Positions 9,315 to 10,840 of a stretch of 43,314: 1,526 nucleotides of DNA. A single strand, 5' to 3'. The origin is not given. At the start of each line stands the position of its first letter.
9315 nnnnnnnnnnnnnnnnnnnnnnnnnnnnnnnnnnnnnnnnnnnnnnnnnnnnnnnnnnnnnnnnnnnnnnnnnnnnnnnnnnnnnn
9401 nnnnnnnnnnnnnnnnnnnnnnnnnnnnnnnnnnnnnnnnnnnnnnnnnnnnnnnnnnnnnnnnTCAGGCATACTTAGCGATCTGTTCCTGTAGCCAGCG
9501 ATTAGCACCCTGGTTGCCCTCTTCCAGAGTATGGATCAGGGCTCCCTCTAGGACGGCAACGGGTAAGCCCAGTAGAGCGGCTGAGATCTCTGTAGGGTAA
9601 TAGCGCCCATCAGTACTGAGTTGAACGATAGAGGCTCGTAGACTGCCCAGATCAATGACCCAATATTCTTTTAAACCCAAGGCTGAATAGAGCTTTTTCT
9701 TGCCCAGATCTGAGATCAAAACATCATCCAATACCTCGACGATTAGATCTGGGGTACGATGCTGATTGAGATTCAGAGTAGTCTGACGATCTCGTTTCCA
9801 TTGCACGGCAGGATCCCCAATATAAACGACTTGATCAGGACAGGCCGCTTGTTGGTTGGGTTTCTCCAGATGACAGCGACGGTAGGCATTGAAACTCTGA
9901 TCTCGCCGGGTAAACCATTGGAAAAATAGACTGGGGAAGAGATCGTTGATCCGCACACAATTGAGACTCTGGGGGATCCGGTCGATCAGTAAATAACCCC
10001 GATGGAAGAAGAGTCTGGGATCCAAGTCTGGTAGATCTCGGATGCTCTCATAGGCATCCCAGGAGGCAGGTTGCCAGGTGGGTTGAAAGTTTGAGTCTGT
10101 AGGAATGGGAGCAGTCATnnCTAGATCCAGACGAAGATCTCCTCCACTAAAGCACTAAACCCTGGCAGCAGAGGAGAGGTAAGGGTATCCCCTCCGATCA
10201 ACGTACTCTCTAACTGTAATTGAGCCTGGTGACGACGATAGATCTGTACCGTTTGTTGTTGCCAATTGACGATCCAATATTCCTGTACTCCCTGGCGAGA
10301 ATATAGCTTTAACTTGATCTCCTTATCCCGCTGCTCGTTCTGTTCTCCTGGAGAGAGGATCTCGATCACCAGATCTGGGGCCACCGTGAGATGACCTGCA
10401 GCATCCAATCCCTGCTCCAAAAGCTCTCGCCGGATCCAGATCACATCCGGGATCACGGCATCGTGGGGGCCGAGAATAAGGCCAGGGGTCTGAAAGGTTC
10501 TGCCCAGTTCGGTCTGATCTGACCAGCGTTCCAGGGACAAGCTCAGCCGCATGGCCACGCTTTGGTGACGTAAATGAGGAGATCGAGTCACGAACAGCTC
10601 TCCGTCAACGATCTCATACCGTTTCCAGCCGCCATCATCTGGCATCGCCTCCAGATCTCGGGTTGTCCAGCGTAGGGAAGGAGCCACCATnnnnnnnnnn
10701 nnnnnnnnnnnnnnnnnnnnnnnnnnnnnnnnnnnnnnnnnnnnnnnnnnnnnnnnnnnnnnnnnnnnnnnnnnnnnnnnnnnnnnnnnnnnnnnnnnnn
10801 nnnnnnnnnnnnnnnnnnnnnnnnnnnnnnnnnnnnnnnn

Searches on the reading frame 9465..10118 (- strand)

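Call 47: search_protein_families(library=pfam, proteins=[window:9465-10118:-], max_evalue=0.00001)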
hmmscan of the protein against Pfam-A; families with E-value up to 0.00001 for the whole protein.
window:9465-10118:- (217 aa): 1 family
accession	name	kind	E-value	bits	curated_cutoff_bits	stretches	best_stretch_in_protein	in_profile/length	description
PF05685.18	Uma2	-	3.3e-18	66.2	27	1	27-182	5-155/172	Putative restriction endonuclease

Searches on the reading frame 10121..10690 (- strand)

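Call 47: search_protein_families(library=pfam, proteins=[window:10121-10690:-], max_evalue=0.00001)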
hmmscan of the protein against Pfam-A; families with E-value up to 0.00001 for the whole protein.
window:10121-10690:- (189 aa): 1 family
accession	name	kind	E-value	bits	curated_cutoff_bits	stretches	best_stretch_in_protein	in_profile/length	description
PF05685.18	Uma2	-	1.4e-39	135.8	27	1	12-181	3-170/172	Putative restriction endonuclease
